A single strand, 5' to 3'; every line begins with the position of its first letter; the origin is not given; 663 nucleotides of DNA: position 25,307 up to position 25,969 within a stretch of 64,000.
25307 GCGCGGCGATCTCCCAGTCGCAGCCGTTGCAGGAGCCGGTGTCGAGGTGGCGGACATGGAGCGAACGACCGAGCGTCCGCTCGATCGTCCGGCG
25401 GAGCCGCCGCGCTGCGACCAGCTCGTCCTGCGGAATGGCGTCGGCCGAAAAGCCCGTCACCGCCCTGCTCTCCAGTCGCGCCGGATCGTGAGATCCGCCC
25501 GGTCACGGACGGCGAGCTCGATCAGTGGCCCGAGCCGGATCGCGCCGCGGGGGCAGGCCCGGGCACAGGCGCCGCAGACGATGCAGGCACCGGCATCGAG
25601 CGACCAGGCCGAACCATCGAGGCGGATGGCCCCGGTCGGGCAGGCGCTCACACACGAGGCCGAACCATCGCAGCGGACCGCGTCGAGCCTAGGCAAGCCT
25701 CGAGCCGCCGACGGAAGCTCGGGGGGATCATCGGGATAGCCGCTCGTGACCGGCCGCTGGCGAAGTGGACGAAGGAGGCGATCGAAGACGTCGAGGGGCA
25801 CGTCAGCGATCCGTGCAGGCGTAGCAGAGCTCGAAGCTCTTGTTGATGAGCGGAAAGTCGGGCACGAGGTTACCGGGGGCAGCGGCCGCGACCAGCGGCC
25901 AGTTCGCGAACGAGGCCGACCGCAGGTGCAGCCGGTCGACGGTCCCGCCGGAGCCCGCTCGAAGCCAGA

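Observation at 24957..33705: Seven-gene Group-4 [NiFe]-hydrogenase operon with a divergent Cys-less ArsR regulator (Rv0081-Rv0087-like locus)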

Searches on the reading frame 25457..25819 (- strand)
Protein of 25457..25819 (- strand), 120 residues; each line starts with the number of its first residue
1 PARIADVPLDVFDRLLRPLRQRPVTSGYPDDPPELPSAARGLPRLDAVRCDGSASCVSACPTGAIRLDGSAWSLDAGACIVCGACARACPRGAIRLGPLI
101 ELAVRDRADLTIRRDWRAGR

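Call 5: search_protein_families(library=pfam, proteins=[window:25457-25819:-], max_evalue=0.01)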
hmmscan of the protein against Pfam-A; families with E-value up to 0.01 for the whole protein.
window:25457-25819:- (120 aa): 13 families
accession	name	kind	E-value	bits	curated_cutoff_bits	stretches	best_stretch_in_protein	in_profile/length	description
PF00037.32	Fer4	-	1.6e-11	44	21.1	2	75-95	4-24/24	4Fe-4S binding domain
PF12838.12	Fer4_7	-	1.7e-11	44.9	27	2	49-93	1-52/52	4Fe-4S dicluster domain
PF13237.11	Fer4_10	-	2.5e-10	40.6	25.5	2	44-90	3-53/53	4Fe-4S dicluster domain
PF12837.12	Fer4_6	-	3e-09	36.8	25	2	75-94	5-24/24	4Fe-4S binding domain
PF13484.11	Fer4_16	-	7.9e-08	33.4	30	1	79-97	2-20/66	4Fe-4S double cluster binding domain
PF13187.11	Fer4_9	-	3.3e-07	30.7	27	1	50-94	2-52/52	4Fe-4S dicluster domain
PF12797.12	Fer4_2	-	1e-05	25.6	24.5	1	74-90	5-21/22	4Fe-4S binding domain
PF14697.11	Fer4_21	-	5.3e-05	23.7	35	0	75-93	4-22/59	4Fe-4S dicluster domain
PF12800.12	Fer4_4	-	0.0022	18.7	24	0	78-92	3-17/17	4Fe-4S binding domain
PF25160.1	LdpA_Fe-S-bd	-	0.0026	17.9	27.6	1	53-95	6-44/49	LdpA Fe-S cluster-binding domain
PF13534.11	Fer4_17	-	0.0043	18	22.2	0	72-92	39-59/61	4Fe-4S dicluster domain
PF13183.11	Fer4_8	-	0.0066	17.4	27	0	76-92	51-67/68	4Fe-4S dicluster domain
PF12798.12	Fer4_3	-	0.0083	17.3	27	0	79-93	1-15/15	4Fe-4S binding domain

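Call 6: search_protein_families(library=ncbifam, proteins=[window:25457-25819:-], max_evalue=0.001)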
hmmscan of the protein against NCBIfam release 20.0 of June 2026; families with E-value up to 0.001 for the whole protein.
window:25457-25819:- (120 aa): 71 families (the best 25 are shown)
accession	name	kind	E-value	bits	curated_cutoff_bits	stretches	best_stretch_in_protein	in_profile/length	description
NF009053.0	PRK12387.1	subfamily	3e-21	76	204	1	19-114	9-110/180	formate hydrogenlyase complex iron-sulfur subunit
NF006076.0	PRK08222.1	equivalog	1e-16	61.3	270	1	21-114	11-110/181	hydrogenase 4 subunit H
TIGR01971.1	NuoI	subfamily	1.1e-14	54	113.05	1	19-114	9-118/121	NADH-quinone oxidoreductase, chain I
NF040612.1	F420_dehyd_FpoI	exception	3e-13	49.8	180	1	14-67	8-61/135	F420H2 dehydrogenase subunit FpoI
NF006221.0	PRK08348.1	subfamily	1.4e-12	47.4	124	1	12-109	7-107/136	NADH-plastoquinone oxidoreductase subunit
NF004540.0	PRK05888.2-1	equivalog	8.7e-12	44.8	215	1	16-116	12-125/139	NADH-quinone oxidoreductase subunit NuoI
NF004537.0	PRK05888.1-3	equivalog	2.2e-11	43.7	163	1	16-113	31-149/204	NADH-quinone oxidoreductase subunit NuoI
TIGR02700.1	flavo_MJ0208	hypoth_equivalog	9.1e-11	41.5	251.35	1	45-106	145-206/234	dihydromethanopterin reductase (acceptor)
NF004541.0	PRK05888.2-2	equivalog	1.6e-10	41.1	217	1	23-113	36-130/168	NADH-quinone oxidoreductase subunit NuoI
NF005503.0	PRK07118.1-2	equivalog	3.1e-10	39.8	252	1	48-99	138-189/292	RnfABCDGE type electron transport complex subunit B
NF004536.0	PRK05888.1-1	equivalog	1.1e-09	37.9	212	1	21-112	26-132/180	NADH-quinone oxidoreductase subunit NuoI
NF045874.1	Vhu_polyferre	exception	2.4e-09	36.4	600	1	49-99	266-314/381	F420-non-reducing hydrogenase associated-polyferredoxin VhuB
NF040864.1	HgcB_ferredoxin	equivalog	3e-09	36.6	99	1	45-97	11-64/93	mercury methylation ferredoxin HgcB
NF058577.1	FdxA_fam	equivalog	7.2e-09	35.7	65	1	51-93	10-52/52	4Fe-4S ferredoxin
NF043039.1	HgcAB_like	equivalog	3.8e-08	33.3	285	1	44-95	296-350/350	HgcAB-like fusion protein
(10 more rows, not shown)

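Call 100: search_solved_structures(query=window:25457-25801:-, max_evalue=0.001, show_alignments=2)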
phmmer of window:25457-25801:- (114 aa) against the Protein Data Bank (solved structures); distinct sequences matched with E-value up to 0.001: 91 (the best 60 are shown).
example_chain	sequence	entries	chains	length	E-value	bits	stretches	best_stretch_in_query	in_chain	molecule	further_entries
9sw6_G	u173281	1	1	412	5e-27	97.7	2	40-90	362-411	Polyferredoxin protein MvhB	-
9sfi_O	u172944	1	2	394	2.8e-26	95.3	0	42-90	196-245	Ferredoxin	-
7z0s_F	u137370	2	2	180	1.3e-15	60.9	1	11-104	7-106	Formate hydrogenlyase subunit 6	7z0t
9sfi_T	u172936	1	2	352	1.6e-15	60.6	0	26-88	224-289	4Fe-4S ferredoxin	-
9sw6_H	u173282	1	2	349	5.3e-13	52.4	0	39-90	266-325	Tungsten formylmethanofuran dehydrogenase, subunit F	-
5t5i_F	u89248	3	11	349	1.8e-11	47.5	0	55-90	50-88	Tungsten formylmethanofuran dehydrogenase subunit fwdF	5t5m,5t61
6cfw_N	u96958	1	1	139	4.3e-09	39.8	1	6-104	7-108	NADH-plastoquinone oxidoreductase subunit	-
8e9g_I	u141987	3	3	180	1e-08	38.6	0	63-109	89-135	NADH-quinone oxidoreductase subunit I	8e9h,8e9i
2fug_9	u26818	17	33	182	3e-08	37.1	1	65-106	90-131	NADH-quinone oxidoreductase chain 9 | NADH-QUINONE OXIDOREDUCTASE SUBUNIT 9 | NADH-quinone oxidoreductase subunit I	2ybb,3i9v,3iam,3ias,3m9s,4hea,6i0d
7eu3_I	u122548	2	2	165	1.6e-07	34.8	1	12-106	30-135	NAD(P)H-quinone oxidoreductase subunit I, chloroplastic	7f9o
7qv7_B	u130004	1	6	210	3.3e-07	33.7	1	39-95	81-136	Hydrogen dependent carbon dioxide reductase subunit HycB4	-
9grx_I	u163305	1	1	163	3.5e-07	33.6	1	14-106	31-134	NAD(P)H-quinone oxidoreductase subunit I, chloroplastic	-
6hum_I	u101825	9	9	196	4.5e-07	33.3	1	13-105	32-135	NAD(P)H-quinone oxidoreductase subunit I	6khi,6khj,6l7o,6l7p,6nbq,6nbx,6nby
6cz7_B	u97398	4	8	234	5.2e-07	33.1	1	43-90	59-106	4Fe-4S ferredoxin, iron-sulfur binding domain protein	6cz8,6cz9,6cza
9sfi_A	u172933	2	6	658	6.7e-07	32.7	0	43-90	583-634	CoB--CoM heterodisulfide reductase iron-sulfur subunit A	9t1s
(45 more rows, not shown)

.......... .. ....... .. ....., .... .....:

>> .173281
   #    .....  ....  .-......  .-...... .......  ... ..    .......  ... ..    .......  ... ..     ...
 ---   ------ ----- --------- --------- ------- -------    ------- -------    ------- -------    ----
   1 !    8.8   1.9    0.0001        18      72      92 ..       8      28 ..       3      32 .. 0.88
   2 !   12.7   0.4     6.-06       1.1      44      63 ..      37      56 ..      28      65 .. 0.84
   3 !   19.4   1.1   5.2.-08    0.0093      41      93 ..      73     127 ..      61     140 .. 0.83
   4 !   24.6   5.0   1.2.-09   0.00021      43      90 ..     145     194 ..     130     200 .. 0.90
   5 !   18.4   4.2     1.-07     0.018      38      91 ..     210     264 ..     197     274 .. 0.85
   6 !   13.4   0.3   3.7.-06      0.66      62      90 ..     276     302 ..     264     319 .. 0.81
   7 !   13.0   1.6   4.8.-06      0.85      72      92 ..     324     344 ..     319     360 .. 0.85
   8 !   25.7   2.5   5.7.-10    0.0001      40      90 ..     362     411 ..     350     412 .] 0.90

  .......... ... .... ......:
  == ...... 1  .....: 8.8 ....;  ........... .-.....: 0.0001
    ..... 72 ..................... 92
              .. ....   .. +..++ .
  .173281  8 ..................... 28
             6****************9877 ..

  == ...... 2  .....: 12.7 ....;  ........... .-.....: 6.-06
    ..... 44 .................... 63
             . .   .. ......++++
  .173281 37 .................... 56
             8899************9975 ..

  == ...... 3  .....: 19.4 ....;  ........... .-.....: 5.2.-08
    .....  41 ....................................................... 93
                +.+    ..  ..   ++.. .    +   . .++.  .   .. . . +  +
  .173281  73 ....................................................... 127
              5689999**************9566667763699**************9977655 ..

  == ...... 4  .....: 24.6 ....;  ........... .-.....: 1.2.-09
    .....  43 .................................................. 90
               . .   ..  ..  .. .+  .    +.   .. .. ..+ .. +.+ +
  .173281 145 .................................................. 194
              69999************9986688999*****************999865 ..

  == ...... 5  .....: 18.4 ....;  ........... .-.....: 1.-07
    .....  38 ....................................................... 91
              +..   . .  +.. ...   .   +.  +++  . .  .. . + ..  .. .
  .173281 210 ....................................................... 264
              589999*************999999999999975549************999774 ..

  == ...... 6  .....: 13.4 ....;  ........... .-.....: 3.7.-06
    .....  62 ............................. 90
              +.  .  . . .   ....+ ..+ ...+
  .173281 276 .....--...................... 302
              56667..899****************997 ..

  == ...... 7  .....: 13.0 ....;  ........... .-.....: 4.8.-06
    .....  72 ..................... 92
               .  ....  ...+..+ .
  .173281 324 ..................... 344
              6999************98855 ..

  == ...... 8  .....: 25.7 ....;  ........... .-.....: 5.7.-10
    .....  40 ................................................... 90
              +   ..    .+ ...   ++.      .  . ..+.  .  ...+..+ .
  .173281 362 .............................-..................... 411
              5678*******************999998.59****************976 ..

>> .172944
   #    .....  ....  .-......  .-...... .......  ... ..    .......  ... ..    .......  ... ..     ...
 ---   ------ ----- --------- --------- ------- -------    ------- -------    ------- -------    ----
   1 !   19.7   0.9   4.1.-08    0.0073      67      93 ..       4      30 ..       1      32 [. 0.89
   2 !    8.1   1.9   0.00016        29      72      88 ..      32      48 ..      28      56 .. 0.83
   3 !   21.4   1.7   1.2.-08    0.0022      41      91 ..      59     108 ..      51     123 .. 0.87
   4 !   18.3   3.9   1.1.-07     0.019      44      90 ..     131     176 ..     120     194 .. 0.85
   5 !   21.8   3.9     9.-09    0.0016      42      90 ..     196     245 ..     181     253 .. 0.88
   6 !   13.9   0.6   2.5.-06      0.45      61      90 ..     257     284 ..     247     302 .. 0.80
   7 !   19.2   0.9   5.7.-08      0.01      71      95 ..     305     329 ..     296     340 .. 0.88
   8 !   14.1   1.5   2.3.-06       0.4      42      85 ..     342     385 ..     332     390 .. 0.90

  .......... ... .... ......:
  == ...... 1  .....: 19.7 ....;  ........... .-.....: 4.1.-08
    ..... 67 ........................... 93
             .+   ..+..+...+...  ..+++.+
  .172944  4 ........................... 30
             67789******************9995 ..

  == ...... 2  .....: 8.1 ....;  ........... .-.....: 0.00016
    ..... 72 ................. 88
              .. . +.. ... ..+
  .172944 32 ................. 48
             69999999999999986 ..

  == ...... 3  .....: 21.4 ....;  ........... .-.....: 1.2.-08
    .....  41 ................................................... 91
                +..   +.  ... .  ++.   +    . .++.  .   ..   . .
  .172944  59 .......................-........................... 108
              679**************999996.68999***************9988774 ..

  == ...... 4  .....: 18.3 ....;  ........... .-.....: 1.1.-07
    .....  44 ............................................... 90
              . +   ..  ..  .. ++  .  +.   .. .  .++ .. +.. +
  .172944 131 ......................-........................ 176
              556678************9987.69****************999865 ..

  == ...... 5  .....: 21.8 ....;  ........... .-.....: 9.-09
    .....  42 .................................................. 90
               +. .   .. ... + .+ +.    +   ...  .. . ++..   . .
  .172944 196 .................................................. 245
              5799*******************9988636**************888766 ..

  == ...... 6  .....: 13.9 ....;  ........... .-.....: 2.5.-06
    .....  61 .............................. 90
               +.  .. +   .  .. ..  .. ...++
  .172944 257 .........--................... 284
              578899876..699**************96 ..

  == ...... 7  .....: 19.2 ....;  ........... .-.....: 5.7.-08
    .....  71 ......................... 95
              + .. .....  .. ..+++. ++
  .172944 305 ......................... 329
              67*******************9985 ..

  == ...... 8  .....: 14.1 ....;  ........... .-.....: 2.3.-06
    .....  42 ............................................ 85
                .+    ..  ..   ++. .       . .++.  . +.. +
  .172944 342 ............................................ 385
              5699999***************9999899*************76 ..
